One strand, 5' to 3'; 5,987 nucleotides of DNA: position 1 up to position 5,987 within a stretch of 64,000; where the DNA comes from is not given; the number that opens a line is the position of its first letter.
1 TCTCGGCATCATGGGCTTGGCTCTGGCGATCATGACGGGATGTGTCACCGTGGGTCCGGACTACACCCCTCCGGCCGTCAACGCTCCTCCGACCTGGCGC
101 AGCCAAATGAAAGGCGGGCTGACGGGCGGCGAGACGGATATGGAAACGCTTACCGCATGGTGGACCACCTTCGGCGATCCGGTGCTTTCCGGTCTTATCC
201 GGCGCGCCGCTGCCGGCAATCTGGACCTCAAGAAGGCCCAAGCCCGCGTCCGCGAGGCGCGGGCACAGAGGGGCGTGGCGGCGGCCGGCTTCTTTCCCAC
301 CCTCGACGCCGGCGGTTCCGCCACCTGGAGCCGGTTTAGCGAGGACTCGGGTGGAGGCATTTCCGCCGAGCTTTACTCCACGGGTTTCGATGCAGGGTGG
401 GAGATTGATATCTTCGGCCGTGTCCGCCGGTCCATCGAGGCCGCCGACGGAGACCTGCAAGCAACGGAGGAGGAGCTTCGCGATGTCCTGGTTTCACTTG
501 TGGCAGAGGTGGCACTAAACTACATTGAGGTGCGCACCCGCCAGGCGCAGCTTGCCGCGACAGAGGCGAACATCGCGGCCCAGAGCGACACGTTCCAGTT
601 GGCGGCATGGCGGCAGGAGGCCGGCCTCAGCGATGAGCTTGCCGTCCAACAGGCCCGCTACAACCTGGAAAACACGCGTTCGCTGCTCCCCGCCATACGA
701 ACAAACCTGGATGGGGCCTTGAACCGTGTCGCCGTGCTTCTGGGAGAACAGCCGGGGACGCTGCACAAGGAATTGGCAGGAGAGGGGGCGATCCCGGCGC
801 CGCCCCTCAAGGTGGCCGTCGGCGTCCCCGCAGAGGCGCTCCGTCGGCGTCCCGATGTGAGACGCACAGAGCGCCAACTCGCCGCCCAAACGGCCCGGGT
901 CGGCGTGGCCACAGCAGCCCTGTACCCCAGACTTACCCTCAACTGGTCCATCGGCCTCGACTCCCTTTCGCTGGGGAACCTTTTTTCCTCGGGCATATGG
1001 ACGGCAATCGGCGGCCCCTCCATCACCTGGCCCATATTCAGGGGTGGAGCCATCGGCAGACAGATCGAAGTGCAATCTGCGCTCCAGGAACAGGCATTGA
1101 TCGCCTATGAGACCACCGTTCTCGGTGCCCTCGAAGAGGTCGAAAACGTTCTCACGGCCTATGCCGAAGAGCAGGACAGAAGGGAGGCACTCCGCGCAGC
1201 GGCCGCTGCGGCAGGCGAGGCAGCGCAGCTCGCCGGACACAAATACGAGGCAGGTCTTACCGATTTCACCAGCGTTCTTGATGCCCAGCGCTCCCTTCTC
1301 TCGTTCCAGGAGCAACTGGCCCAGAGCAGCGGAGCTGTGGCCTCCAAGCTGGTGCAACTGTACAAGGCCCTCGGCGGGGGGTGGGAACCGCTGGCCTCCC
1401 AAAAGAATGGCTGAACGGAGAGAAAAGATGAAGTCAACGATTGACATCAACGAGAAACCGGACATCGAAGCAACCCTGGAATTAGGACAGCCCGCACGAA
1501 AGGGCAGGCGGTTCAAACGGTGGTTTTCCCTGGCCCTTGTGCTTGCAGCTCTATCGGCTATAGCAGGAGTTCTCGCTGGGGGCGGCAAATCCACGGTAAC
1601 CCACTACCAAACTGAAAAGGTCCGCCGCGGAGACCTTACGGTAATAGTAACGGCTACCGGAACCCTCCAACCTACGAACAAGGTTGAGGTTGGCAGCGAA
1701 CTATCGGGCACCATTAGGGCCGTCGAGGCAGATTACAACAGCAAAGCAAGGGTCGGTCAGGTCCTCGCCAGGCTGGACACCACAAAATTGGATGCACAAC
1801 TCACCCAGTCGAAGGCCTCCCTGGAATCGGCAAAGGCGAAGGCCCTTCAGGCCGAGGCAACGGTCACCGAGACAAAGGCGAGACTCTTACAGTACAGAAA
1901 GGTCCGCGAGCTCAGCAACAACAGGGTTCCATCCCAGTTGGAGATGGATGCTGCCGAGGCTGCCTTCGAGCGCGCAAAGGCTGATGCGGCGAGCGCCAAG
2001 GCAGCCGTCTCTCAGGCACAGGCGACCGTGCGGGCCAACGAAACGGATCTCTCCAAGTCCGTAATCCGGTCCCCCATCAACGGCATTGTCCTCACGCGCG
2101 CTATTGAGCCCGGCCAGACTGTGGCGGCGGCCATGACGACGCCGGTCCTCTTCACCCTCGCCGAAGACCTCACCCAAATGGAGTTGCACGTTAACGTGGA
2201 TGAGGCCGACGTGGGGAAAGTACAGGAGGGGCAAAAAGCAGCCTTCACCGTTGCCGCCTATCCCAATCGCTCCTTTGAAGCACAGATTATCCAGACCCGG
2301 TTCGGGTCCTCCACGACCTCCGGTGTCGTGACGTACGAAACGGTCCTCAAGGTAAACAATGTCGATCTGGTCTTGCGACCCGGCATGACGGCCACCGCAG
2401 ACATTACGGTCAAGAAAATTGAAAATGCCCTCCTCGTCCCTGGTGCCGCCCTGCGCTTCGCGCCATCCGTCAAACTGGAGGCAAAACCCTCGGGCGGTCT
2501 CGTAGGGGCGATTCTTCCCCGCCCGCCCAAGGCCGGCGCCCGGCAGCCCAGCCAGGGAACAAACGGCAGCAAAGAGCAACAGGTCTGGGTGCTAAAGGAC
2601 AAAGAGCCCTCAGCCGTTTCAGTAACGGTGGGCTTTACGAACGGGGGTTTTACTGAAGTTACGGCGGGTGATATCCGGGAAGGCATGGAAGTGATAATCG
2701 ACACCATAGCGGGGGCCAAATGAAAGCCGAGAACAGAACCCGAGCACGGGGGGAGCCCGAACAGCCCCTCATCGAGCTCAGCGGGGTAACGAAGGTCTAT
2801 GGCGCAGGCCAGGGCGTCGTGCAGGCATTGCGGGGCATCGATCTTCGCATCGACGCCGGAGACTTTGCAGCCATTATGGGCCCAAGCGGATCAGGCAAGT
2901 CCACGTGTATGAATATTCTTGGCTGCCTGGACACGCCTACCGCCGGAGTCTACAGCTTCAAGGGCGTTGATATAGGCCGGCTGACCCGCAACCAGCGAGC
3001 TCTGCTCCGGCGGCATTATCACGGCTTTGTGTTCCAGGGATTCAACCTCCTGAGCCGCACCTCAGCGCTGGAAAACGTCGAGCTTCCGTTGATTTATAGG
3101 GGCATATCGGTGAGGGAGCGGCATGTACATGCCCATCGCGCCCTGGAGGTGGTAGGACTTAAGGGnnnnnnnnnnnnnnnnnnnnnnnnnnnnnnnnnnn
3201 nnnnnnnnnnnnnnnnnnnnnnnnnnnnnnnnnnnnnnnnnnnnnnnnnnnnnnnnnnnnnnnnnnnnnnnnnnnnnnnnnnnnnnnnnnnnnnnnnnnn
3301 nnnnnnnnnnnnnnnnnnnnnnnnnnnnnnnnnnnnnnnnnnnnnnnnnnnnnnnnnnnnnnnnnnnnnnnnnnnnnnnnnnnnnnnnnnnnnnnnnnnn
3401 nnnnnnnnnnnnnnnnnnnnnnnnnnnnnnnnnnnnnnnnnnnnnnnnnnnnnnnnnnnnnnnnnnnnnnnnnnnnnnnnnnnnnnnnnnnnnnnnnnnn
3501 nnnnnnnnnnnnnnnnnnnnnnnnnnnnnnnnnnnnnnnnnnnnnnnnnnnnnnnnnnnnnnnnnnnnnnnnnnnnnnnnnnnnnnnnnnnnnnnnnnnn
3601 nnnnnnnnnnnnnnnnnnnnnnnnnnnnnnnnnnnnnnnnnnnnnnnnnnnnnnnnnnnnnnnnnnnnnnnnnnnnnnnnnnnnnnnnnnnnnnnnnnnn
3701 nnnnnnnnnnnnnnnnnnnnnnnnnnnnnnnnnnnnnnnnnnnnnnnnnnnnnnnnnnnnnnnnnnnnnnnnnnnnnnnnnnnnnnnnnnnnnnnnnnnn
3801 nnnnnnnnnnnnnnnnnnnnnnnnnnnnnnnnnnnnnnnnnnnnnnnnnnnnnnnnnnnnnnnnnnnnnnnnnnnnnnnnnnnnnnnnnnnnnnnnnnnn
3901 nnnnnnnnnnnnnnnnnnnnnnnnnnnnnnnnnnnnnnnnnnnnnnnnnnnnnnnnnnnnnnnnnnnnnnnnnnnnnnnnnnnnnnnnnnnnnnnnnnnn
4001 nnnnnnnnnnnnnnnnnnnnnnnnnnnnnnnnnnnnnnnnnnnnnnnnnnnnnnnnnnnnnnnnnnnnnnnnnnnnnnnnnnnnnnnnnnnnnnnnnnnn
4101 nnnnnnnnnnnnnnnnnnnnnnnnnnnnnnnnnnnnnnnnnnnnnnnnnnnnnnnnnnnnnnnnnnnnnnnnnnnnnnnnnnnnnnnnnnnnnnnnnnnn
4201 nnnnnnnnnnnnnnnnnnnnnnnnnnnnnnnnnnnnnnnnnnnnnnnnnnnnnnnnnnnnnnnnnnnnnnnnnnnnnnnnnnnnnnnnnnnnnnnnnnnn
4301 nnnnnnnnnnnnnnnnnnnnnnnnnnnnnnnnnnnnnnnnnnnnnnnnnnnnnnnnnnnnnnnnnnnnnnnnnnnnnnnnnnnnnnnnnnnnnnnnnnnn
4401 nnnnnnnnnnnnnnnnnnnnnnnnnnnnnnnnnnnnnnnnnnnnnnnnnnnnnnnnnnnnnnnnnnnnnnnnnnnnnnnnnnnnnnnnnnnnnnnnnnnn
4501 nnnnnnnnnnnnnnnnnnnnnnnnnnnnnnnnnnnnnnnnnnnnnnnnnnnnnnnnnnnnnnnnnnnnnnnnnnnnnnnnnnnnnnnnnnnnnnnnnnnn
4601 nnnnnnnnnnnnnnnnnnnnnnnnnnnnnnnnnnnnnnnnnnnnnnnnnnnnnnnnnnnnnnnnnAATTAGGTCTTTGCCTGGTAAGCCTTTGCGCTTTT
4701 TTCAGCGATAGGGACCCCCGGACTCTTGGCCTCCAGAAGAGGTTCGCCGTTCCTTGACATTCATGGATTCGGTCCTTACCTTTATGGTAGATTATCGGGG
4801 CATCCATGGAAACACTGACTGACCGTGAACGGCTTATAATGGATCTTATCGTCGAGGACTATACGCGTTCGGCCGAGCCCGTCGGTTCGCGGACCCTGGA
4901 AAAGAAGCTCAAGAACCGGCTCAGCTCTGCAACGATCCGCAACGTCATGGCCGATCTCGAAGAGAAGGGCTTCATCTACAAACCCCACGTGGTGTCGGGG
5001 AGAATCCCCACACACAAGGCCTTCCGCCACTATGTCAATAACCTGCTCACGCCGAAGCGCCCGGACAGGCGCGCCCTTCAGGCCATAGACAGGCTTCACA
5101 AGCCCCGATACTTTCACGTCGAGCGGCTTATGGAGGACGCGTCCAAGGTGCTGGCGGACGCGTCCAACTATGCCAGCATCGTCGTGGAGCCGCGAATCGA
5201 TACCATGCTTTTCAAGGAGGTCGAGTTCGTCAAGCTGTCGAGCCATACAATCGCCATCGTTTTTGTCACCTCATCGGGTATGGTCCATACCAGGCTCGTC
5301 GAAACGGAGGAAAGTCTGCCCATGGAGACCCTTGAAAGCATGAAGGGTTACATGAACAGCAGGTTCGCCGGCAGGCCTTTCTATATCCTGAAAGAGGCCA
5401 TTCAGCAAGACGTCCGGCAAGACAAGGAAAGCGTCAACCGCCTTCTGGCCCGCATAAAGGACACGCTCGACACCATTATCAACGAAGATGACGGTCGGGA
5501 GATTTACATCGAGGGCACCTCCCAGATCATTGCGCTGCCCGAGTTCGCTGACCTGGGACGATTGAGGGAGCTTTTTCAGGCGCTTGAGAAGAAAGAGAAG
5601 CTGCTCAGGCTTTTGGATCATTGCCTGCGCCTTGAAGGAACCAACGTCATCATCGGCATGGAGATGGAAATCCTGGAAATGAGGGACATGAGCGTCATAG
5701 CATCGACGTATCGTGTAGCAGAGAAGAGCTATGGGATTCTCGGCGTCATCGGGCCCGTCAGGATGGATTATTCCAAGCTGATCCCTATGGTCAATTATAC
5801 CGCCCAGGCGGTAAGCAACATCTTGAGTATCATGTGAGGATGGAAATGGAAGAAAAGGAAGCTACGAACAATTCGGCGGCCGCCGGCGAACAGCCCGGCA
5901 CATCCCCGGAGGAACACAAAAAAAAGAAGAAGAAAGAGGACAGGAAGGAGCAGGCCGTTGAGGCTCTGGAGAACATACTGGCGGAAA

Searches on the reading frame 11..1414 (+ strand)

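Call 76: search_protein_families(library=pfam, proteins=[window:11-1414:+], max_evalue=0.00001)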
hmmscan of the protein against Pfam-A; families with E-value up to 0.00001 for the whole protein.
window:11-1414:+ (467 aa): 1 family
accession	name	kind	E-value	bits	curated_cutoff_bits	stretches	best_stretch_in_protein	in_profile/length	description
PF02321.23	OEP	-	1e-46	159.6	22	2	61-245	3-187/187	Outer membrane efflux protein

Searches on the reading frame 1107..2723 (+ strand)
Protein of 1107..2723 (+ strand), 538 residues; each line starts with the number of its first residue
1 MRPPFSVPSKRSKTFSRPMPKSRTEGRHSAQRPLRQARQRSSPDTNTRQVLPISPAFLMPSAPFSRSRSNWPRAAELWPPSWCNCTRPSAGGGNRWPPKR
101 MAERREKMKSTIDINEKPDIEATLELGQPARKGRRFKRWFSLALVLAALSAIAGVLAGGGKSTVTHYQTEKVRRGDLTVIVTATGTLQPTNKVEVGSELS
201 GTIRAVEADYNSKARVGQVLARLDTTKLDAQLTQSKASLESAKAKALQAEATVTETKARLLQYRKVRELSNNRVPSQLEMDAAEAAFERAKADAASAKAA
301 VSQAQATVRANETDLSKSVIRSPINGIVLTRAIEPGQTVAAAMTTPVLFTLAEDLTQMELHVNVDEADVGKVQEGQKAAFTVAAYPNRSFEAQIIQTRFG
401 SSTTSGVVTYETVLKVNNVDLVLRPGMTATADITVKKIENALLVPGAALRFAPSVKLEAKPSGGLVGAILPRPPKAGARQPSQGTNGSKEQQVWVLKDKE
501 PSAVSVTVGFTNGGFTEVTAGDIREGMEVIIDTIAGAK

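Call 76: search_protein_families(library=pfam, proteins=[window:1107-2723:+], max_evalue=0.00001)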
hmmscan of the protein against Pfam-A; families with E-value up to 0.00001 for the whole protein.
window:1107-2723:+ (538 aa): 2 families
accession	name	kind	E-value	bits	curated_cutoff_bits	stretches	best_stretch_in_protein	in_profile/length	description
PF16576.10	HlyD_D23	-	8.4e-14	51.8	30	1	183-429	8-214/214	Barrel-sandwich domain of CusB or HlyD membrane-fusion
PF13437.12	HlyD_3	-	6.4e-10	40.2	22.2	1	319-426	1-106/106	HlyD family secretion protein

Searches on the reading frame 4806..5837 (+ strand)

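Call 76: search_protein_families(library=pfam, proteins=[window:4806-5837:+], max_evalue=0.00001)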
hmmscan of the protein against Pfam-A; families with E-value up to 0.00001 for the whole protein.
window:4806-5837:+ (343 aa): 1 family
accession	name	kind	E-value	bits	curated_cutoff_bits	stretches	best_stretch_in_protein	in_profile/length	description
PF01628.27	HrcA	-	3.5e-59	200.8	22.2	1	106-326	1-215/215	HrcA protein C terminal domain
